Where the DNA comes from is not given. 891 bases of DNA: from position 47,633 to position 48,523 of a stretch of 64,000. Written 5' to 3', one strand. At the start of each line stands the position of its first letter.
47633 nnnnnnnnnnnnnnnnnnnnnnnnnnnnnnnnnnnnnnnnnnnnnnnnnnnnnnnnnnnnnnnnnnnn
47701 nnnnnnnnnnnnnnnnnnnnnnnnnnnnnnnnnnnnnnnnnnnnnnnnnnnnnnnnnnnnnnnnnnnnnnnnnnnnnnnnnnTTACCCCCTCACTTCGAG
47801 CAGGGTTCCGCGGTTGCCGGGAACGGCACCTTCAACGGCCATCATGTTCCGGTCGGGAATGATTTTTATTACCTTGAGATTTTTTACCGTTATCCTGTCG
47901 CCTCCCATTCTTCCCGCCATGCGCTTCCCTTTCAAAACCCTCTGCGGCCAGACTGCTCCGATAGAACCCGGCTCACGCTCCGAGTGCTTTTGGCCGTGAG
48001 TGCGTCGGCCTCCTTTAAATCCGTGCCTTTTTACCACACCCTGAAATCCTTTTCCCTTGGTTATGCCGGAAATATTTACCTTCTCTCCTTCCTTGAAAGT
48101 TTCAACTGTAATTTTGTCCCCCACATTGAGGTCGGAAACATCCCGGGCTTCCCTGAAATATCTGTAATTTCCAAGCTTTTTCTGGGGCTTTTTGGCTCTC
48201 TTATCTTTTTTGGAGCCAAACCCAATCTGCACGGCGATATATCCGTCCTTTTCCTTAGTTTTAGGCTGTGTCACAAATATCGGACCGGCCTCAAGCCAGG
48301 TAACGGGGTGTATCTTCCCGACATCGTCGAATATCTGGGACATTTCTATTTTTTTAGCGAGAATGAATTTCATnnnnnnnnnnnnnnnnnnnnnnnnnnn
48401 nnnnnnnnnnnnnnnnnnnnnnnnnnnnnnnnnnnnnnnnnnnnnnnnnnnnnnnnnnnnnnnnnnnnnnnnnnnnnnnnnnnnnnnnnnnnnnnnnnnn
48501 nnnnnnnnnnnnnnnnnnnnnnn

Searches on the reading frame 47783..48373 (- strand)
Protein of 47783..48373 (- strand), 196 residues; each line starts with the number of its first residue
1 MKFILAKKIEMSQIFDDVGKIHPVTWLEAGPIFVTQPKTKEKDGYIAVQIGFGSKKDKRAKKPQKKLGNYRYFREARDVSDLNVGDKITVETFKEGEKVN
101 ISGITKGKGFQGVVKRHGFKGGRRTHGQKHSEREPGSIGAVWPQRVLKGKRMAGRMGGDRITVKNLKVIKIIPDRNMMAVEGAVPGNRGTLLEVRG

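Call 3: search_protein_families(library=pfam, proteins=[window:47783-48373:-], max_evalue=1)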
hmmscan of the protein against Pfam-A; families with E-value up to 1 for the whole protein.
window:47783-48373:- (196 aa): 1 family
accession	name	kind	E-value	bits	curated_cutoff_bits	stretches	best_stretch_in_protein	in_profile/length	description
PF00297.29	Ribosomal_L3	-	1.7e-16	60.6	22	1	91-172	210-289/369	Ribosomal protein L3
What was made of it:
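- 47783..48373 (-): rplC (ribosomal protein L3, 196 aa). The TA cassette starts 17 nt after its stop codon. Pfam PF00297, E = 1.7e-16 (call 3).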

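Call 38: find_homologous_proteins(query=window:47783-48373:-, max_evalue=1e-40)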
Query window:47783-48373:- (196 aa): 7637 proteins with E <= 1e-40 among 8000 candidates; the best 120 are listed.
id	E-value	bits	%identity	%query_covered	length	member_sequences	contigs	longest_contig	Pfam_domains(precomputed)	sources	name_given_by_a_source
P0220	9.6e-118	409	100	95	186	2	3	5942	PF00297.29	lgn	-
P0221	5.0e-99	348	78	99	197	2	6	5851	PF00297.29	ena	-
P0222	9.7e-97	341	78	100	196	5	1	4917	PF00297.29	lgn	-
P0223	2.2e-95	336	74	100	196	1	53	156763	PF00297.29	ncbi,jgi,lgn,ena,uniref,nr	ncbi:50S ribosomal protein L3 [Candidatus Giovannonibacteria bacterium RIFCSPLOWO2_01_FULL_43_160]|u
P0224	8.8e-95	334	74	100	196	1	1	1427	PF00297.29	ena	-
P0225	1.1e-94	334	74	100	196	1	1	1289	PF00297.29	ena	-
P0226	1.3e-94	334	77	99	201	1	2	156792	PF00297.29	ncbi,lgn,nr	ncbi:50S ribosomal protein L3 [Candidatus Giovannonibacteria bacterium]|nr:50S ribosomal protein L3 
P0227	1.4e-94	333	75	100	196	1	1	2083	PF00297.29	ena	-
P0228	1.6e-94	333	74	100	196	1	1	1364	PF00297.29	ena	-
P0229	2.8e-94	333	76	100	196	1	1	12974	PF00297.29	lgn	-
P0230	4.7e-94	332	76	100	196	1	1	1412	PF00297.29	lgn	-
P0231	7.4e-94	331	74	100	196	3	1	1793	PF00297.29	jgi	-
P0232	9.2e-94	331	76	100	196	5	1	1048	PF00297.29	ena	-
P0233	2.0e-93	330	75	100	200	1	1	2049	PF00297.29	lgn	-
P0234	3.1e-93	329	73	100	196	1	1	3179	PF00297.29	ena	-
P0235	4.1e-93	329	73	100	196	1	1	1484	PF00297.29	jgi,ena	-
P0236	5.4e-93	328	73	100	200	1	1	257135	PF00297.29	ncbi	-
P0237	7.6e-93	328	74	100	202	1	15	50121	PF00297.29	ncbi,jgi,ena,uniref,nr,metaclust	ncbi:50S ribosomal protein L3 [Candidatus Giovannonibacteria bacterium RIFCSPHIGHO2_01_FULL_45_33]|u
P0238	8.5e-93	328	75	100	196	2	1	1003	PF00297.29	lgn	-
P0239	2.0e-92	326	74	100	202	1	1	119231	PF00297.29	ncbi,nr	ncbi:MAG: 50S ribosomal protein L3 [bacterium]|nr:50S ribosomal protein L3 [bacterium]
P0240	7.9e-92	325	71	100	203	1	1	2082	PF00297.29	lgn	-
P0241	8.2e-92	324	73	100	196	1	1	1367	PF00297.29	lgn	-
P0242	8.7e-92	324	74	100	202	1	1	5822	PF00297.29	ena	-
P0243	9.5e-92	324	71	100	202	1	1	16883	PF00297.29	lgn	-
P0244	9.8e-92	324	74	100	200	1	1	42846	PF00297.29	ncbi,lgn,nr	ncbi:MAG: 50S ribosomal protein L3 [Candidatus Giovannonibacteria bacterium]|nr:50S ribosomal protei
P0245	5.7e-91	322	75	100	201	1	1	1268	PF00297.29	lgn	-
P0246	1.0e-90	321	72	100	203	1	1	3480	PF00297.29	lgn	-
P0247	1.0e-90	321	72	100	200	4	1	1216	PF00297.29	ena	-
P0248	1.3e-90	321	73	100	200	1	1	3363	PF00297.29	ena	-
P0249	2.3e-90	320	72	100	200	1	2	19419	PF00297.29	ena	-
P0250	5.6e-90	319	72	100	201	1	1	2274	PF00297.29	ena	-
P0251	6.9e-90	318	72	100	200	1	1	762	PF00297.29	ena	-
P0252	8.9e-90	318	72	100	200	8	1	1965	PF00297.29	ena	-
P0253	1.1e-89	318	73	100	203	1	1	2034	PF00297.29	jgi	-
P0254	1.7e-89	317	73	99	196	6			PF00297.29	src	-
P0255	1.8e-89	317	70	100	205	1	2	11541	PF00297.29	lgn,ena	-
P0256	2.2e-89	317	74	100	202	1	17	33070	PF00297.29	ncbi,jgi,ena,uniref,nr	ncbi:MAG: 50S ribosomal protein L3 [Candidatus Giovannonibacteria bacterium GW2011_GWA2_44_13b]|unir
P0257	2.8e-89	316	74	100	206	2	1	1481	PF00297.29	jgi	jgi:large subunit ribosomal protein L3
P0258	7.2e-89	315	69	100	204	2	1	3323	PF00297.29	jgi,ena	-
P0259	1.7e-88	314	71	100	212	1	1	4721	PF00297.29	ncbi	-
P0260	2.3e-88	313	73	100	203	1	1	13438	PF00297.29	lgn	-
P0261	6.3e-88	312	71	100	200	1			PF00297.29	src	-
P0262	1.5e-87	311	72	100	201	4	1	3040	PF00297.29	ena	-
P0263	2.8e-87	310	68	100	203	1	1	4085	PF00297.29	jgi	jgi:large subunit ribosomal protein L3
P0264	3.4e-87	309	67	100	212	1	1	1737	PF00297.29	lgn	-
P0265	3.9e-87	309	74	95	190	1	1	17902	PF00297.29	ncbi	-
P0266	2.0e-86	307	71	95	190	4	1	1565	PF00297.29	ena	-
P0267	2.3e-86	307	71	100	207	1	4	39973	PF00297.29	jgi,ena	-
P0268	2.4e-86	307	72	95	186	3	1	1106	PF00297.29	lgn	-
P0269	5.8e-86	305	71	99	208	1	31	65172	PF00297.29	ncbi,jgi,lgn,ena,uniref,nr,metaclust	ncbi:50S ribosomal protein L3 [Candidatus Giovannonibacteria bacterium RIFCSPHIGHO2_02_43_13]|uniref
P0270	7.6e-86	305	70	99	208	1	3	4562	PF00297.29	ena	-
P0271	2.3e-85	303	69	99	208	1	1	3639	PF00297.29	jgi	jgi:large subunit ribosomal protein L3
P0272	3.0e-85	303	70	99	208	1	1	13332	PF00297.29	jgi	-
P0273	7.4e-85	302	71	95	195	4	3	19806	PF00297.29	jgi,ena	-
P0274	8.9e-85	302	70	99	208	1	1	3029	PF00297.29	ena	-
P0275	5.1e-84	299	70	99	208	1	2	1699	PF00297.29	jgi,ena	-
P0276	1.8e-83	297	72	95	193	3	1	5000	PF00297.29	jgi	-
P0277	2.1e-83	297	72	95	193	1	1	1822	PF00297.29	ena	-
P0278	5.8e-82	292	70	95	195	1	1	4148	PF00297.29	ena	-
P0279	2.9e-81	290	71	100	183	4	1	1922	PF00297.29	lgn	-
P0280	3.7e-81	290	65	99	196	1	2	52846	PF00297.29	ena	-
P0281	1.5e-80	288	67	100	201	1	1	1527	PF00297.29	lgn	-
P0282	1.6e-80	288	67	95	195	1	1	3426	PF00297.29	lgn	-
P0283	1.6e-78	281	66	100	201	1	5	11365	PF00297.29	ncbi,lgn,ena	ncbi:MAG: 50S ribosomal protein L3 [Patescibacteria group bacterium]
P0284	1.7e-78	281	65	99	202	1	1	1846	PF00297.29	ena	-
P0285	1.8e-78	281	65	99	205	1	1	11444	PF00297.29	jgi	jgi:large subunit ribosomal protein L3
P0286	2.0e-78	281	66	99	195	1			PF00297.29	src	-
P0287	2.2e-78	281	70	91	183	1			PF00297.29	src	-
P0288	4.2e-78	280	67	100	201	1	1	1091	PF00297.29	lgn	-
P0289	8.1e-78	279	68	100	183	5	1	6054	PF00297.29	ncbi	-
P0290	1.5e-77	278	66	99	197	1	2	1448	PF00297.29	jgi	jgi:large subunit ribosomal protein L3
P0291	3.8e-77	277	65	100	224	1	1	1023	PF00297.29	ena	-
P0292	1.0e-76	275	66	100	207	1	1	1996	PF00297.29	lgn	-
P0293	1.1e-76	275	68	95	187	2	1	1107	PF00297.29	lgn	-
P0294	2.0e-76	274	67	94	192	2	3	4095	PF00297.29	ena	-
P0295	2.6e-76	274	66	99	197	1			PF00297.29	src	-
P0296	4.7e-76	273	62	99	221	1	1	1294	PF00297.29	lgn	-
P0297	1.3e-75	272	66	99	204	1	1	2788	PF00297.29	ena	-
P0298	1.5e-75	271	66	99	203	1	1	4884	PF00297.29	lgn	-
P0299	2.2e-75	271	63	99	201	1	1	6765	PF00297.29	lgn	-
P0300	2.2e-75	271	66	100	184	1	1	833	PF00297.29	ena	-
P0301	3.3e-75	270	66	98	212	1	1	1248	PF00297.29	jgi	jgi:large subunit ribosomal protein L3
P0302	4.2e-75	270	63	99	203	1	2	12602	PF00297.29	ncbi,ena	-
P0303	4.2e-75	270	64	99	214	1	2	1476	PF00297.29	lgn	-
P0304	4.6e-75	270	66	95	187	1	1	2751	PF00297.29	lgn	-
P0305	5.5e-75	270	66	100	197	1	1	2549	PF00297.29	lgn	-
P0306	6.3e-75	269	67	99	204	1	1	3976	PF00297.29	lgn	-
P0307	1.4e-74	268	64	100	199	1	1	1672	PF00297.29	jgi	jgi:large subunit ribosomal protein L3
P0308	1.6e-74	268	68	95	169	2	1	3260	PF00297.29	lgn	-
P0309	2.1e-74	268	65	99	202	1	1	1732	PF00297.29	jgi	-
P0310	2.4e-74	268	66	100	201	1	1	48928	PF00297.29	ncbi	-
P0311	2.7e-74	267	67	99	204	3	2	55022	PF00297.29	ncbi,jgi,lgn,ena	-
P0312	3.1e-74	267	66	99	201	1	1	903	PF00297.29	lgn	-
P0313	4.3e-74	267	63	99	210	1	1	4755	PF00297.29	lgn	-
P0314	4.4e-74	267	64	99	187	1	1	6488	PF00297.29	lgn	-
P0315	4.4e-74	267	65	100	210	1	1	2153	PF00297.29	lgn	-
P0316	8.6e-74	266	68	95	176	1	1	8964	PF00297.29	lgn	-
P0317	9.3e-74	266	64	100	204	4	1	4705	PF00297.29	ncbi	ncbi:MAG: 50S ribosomal protein L3 [Patescibacteria group bacterium]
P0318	1.1e-73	265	64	99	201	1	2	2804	PF00297.29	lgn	-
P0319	1.4e-73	265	67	99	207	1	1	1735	PF00297.29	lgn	-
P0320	1.6e-73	265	65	94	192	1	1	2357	PF00297.29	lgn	-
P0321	1.7e-73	265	66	94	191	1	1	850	PF00297.29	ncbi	-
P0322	1.9e-73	265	65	100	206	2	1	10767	PF00297.29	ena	-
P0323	2.2e-73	264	63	99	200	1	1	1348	PF00297.29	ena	-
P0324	2.2e-73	264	63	99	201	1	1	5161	PF00297.29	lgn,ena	-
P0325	2.6e-73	264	65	95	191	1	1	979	PF00297.29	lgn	-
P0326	2.7e-73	264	63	99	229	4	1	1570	PF00297.29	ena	-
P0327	6.3e-73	263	63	99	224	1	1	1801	PF00297.29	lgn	-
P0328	6.4e-73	263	64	100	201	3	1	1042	PF00297.29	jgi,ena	-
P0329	6.6e-73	263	62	100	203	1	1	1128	PF00297.29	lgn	-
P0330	1.1e-72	262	65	100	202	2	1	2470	PF00297.29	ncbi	ncbi:MAG: 50S ribosomal protein L3 [Patescibacteria group bacterium]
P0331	1.7e-72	261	64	99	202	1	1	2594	PF00297.29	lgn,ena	-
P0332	2.3e-72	261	62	100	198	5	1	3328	PF00297.29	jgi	-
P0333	2.4e-72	261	63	99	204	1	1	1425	PF00297.29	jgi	-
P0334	2.6e-72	261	63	99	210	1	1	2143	PF00297.29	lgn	-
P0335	3.1e-72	261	62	99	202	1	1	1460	PF00297.29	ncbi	-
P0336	4.6e-72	260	65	100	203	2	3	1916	PF00297.29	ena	-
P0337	5.0e-72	260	65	98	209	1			PF00297.29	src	-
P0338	5.3e-72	260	61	99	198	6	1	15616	PF00297.29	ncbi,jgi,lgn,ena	-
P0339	5.5e-72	260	68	94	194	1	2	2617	PF00297.29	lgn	-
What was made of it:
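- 47783..48373 (-): Orthologues 73-78% identical in Giovannonibacteria (call 38).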

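Call 39: find_encoding_contigs(protein=P0223, flank=4000, max_places=1)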
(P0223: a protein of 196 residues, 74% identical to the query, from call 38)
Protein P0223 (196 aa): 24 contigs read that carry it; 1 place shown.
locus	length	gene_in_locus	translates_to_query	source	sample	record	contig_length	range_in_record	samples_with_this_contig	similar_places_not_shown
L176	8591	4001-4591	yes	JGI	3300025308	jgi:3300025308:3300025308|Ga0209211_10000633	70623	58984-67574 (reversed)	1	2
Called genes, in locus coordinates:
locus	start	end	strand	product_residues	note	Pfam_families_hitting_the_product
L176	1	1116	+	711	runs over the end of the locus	PF00009:GTP_EFTU, PF22042:EF-G_D2, PF03144:GTP_EFTU_D2, PF14492:EFG_III, PF16658:RF3_C (weak), PF03764:EFG_IV, PF00679:EFG_C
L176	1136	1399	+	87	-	PF01541:GIY-YIG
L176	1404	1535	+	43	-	-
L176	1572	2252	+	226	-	-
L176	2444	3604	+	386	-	PF00009:GTP_EFTU, PF03144:GTP_EFTU_D2, PF03143:GTP_EFTU_D3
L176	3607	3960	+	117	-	PF00338:Ribosomal_S10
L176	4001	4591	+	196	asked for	PF00297:Ribosomal_L3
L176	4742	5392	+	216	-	PF00573:Ribosomal_L4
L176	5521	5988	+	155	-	PF00276:Ribosomal_L23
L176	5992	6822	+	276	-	PF00181:Ribosomal_L2_N, PF03947:Ribosomal_L2_C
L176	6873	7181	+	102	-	PF00203:Ribosomal_S19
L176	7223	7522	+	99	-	PF00237:Ribosomal_L22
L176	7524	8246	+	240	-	PF07650:KH_2, PF00189:Ribosomal_S3_C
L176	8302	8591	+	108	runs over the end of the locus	PF00252:Ribosomal_L16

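Call 40: find_encoding_contigs(protein=P0226, flank=4000, max_places=1)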
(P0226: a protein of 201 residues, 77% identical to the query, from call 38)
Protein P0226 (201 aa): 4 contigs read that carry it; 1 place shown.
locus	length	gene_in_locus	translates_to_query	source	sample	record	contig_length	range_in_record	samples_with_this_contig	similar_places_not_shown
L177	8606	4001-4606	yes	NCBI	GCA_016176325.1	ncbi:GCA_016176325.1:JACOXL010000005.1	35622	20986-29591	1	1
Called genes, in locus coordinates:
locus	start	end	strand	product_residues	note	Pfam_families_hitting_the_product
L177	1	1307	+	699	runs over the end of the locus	PF00009:GTP_EFTU, PF22042:EF-G_D2, PF03144:GTP_EFTU_D2, PF14492:EFG_III, PF16658:RF3_C (weak), PF03764:EFG_IV, PF00679:EFG_C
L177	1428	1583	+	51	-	-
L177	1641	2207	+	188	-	PF20803:PaaX_M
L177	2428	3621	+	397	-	PF00009:GTP_EFTU, PF03144:GTP_EFTU_D2, PF03143:GTP_EFTU_D3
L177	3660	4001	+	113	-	PF00338:Ribosomal_S10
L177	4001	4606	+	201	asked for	PF00297:Ribosomal_L3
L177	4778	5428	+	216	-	PF00573:Ribosomal_L4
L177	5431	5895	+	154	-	PF00276:Ribosomal_L23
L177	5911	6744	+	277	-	PF00181:Ribosomal_L2_N, PF03947:Ribosomal_L2_C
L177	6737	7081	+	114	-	PF00203:Ribosomal_S19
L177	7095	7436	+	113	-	PF00237:Ribosomal_L22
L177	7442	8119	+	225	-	PF07650:KH_2, PF00189:Ribosomal_S3_C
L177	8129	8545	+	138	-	PF00252:Ribosomal_L16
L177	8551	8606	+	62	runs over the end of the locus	PF00831:Ribosomal_L29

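Call 41: find_encoding_contigs(protein=P0236, flank=4000, max_places=1)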
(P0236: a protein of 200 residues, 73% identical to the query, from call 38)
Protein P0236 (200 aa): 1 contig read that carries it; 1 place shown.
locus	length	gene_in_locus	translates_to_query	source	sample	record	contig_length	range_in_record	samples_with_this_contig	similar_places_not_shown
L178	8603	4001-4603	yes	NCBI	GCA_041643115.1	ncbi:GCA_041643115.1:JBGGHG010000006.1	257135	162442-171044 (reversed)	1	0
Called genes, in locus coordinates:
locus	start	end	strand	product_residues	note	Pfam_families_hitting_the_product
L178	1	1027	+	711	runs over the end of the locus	PF00009:GTP_EFTU, PF22042:EF-G_D2, PF03144:GTP_EFTU_D2, PF14492:EFG_III, PF16658:RF3_C (weak), PF03764:EFG_IV, PF00679:EFG_C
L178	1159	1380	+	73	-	-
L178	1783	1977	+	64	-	-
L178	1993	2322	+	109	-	-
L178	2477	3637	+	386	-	PF00009:GTP_EFTU, PF03144:GTP_EFTU_D2, PF03143:GTP_EFTU_D3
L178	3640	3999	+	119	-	PF00338:Ribosomal_S10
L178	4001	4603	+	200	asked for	PF00297:Ribosomal_L3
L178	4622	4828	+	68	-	-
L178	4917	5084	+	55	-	PF05015:HigB-like_toxin (weak)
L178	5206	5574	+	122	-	PF24839:DUF7718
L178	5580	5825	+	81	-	PF18882:DUF5647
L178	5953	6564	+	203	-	-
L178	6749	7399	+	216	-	PF00573:Ribosomal_L4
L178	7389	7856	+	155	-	PF00276:Ribosomal_L23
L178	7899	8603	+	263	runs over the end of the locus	PF00181:Ribosomal_L2_N, PF03947:Ribosomal_L2_C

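Call 42: find_encoding_contigs(protein=P0237, flank=4000, max_places=1)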
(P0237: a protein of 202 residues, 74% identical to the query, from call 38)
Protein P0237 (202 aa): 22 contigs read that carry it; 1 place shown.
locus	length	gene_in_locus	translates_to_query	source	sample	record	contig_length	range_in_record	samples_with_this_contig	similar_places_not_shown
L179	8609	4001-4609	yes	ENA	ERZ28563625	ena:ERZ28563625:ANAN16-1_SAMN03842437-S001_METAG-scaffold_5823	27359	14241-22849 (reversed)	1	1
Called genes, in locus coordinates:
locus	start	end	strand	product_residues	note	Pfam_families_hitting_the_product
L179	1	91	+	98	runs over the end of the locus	-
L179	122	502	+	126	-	-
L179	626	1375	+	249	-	-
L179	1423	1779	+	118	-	-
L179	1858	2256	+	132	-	-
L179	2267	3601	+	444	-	PF00009:GTP_EFTU, PF03144:GTP_EFTU_D2, PF03143:GTP_EFTU_D3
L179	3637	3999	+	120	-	PF00338:Ribosomal_S10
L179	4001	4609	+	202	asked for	PF00297:Ribosomal_L3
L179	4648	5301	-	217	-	-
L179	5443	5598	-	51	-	-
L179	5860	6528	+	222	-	PF00573:Ribosomal_L4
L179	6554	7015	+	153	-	PF00276:Ribosomal_L23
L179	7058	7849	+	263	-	PF00181:Ribosomal_L2_N, PF03947:Ribosomal_L2_C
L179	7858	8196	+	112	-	PF00203:Ribosomal_S19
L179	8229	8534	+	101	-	PF00237:Ribosomal_L22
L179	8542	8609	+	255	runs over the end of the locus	PF07650:KH_2, PF00189:Ribosomal_S3_C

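Call 49: find_encoding_contigs(protein=P0269, flank=4000, max_places=1)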
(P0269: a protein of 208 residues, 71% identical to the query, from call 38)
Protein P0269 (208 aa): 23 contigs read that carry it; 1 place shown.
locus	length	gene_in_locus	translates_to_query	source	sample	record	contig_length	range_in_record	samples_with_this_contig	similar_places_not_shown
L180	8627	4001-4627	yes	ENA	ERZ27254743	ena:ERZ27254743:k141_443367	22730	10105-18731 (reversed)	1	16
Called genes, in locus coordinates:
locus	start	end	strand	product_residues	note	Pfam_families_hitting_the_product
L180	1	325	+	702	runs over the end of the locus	PF00009:GTP_EFTU, PF22042:EF-G_D2, PF03144:GTP_EFTU_D2, PF14492:EFG_III, PF16658:RF3_C (weak), PF03764:EFG_IV, PF00679:EFG_C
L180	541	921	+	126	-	-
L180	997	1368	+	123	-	-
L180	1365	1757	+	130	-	-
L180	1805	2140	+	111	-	-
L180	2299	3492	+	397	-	PF00009:GTP_EFTU, PF03144:GTP_EFTU_D2, PF03143:GTP_EFTU_D3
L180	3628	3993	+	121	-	PF00338:Ribosomal_S10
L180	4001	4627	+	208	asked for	PF00297:Ribosomal_L3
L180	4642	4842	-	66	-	-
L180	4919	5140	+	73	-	-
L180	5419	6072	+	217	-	PF00573:Ribosomal_L4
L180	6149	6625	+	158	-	PF00276:Ribosomal_L23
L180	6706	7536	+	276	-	PF00181:Ribosomal_L2_N, PF03947:Ribosomal_L2_C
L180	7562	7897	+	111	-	PF00203:Ribosomal_S19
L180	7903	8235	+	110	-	PF00237:Ribosomal_L22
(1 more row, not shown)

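Call 50: find_encoding_contigs(protein=P0256, flank=4000, max_places=1)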
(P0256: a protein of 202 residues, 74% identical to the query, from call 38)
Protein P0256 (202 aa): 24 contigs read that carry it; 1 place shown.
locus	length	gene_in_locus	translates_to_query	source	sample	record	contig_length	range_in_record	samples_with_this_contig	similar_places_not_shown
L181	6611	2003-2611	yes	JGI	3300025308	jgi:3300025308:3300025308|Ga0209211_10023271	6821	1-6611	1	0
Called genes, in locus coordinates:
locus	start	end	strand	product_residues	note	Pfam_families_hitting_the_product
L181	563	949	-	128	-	PF22296:bAvd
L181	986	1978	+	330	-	PF00078:RVT_1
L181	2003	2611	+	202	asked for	PF00297:Ribosomal_L3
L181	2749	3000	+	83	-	-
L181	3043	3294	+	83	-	PF15919:HicB_lk_antitox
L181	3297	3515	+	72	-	PF07927:HicA_toxin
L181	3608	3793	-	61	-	-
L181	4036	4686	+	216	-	PF00573:Ribosomal_L4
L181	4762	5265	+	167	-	PF00276:Ribosomal_L23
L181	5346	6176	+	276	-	PF00181:Ribosomal_L2_N, PF03947:Ribosomal_L2_C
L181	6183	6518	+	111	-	PF00203:Ribosomal_S19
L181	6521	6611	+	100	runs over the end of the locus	?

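Call 51: find_encoding_contigs(protein=P0280, flank=4000, max_places=1)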
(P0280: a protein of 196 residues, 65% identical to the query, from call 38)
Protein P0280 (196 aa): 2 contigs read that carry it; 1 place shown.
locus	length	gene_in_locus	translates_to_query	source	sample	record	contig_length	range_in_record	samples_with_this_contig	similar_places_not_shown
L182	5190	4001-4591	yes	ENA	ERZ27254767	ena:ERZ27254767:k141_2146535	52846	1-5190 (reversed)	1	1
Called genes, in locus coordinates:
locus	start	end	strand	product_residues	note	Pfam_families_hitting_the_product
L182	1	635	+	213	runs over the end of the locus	-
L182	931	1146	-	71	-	-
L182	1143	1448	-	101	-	PF22296:bAvd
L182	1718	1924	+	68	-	-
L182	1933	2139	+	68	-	-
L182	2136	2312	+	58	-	-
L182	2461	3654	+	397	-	PF00009:GTP_EFTU, PF03144:GTP_EFTU_D2, PF03143:GTP_EFTU_D3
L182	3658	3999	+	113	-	PF00338:Ribosomal_S10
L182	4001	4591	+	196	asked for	PF00297:Ribosomal_L3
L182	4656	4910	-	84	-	-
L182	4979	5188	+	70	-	?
